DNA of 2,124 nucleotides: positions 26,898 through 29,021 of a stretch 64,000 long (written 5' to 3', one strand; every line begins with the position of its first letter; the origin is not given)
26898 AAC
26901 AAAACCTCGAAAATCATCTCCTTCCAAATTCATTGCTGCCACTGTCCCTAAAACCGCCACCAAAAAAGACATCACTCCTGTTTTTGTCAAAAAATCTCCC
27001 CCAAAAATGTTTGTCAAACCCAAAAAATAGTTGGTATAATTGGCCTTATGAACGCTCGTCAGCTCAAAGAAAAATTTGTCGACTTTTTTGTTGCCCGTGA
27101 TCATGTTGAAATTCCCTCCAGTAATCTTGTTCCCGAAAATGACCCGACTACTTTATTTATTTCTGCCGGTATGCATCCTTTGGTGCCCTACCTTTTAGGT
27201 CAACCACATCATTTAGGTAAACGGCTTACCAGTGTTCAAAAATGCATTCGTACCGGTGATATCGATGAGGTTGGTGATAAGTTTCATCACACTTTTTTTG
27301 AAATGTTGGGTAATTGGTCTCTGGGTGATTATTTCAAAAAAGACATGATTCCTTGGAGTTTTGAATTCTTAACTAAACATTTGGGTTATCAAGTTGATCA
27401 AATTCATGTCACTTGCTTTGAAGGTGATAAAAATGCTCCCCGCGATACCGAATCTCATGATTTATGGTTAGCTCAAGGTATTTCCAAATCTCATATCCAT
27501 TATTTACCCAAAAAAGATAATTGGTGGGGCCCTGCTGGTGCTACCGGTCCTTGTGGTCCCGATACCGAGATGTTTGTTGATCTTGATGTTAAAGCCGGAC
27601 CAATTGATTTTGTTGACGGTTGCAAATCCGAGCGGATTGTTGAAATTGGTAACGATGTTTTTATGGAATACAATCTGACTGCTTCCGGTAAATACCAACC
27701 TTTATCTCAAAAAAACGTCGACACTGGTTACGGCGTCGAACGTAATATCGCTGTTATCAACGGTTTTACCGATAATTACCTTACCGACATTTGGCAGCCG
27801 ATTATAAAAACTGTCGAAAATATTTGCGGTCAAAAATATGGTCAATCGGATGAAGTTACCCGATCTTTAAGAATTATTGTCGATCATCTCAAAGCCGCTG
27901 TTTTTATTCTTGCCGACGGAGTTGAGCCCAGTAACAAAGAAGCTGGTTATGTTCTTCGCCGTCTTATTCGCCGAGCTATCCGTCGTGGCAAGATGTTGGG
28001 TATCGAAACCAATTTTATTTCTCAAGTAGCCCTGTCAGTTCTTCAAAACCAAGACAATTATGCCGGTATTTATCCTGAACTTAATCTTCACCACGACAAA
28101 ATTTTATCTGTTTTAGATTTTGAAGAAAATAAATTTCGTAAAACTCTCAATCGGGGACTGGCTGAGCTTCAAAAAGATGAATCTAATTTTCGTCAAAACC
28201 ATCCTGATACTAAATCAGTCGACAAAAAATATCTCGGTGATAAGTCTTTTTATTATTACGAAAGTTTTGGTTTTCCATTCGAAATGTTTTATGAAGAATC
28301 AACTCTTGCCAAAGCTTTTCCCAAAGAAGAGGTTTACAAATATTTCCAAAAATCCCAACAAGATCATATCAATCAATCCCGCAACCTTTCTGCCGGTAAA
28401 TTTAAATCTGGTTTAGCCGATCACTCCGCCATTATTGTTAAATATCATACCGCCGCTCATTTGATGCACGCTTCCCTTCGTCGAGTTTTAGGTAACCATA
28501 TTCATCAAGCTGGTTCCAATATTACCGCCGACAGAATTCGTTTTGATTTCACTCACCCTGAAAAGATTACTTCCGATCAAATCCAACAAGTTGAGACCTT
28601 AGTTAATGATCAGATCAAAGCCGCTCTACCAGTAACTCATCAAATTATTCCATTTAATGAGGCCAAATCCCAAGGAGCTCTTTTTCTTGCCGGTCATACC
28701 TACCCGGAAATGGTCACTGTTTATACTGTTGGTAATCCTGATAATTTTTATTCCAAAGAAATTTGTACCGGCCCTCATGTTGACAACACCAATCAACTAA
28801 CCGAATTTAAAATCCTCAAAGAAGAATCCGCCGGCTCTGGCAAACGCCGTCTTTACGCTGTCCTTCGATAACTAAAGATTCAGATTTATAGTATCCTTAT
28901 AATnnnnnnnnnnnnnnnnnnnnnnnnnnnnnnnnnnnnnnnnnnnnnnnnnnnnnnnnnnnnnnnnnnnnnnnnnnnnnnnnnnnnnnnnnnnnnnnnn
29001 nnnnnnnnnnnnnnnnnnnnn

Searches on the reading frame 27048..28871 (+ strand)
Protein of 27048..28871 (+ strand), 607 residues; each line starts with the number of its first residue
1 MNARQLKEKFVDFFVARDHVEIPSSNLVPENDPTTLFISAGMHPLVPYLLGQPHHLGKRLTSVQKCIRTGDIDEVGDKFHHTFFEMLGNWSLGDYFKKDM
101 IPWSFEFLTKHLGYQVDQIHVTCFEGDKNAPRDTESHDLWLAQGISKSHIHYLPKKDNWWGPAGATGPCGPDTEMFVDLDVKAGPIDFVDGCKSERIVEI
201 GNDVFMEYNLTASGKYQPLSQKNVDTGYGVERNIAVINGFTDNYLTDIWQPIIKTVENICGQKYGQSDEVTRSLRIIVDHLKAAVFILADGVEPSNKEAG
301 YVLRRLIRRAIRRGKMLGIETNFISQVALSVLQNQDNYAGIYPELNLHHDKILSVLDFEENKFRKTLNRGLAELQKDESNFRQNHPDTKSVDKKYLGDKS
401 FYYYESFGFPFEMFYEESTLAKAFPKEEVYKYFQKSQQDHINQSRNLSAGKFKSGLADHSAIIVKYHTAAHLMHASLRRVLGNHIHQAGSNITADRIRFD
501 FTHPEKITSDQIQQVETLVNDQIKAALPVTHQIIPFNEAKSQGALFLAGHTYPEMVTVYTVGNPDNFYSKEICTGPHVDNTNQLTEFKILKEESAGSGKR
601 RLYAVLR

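Call 89: search_protein_families(library=pfam, proteins=[window:27048-28871:+])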
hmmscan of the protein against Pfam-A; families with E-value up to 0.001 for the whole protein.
window:27048-28871:+ (607 aa): 2 families
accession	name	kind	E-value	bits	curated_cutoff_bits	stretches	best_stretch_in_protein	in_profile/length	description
PF01411.24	tRNA-synt_2c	-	1.4e-117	394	30.3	1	6-438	2-425/552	tRNA synthetases class II (A)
PF07973.19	tRNA_SAD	-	2.3e-13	50.3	24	1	556-603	1-44/44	Threonyl and Alanyl tRNA synthetase second additional domain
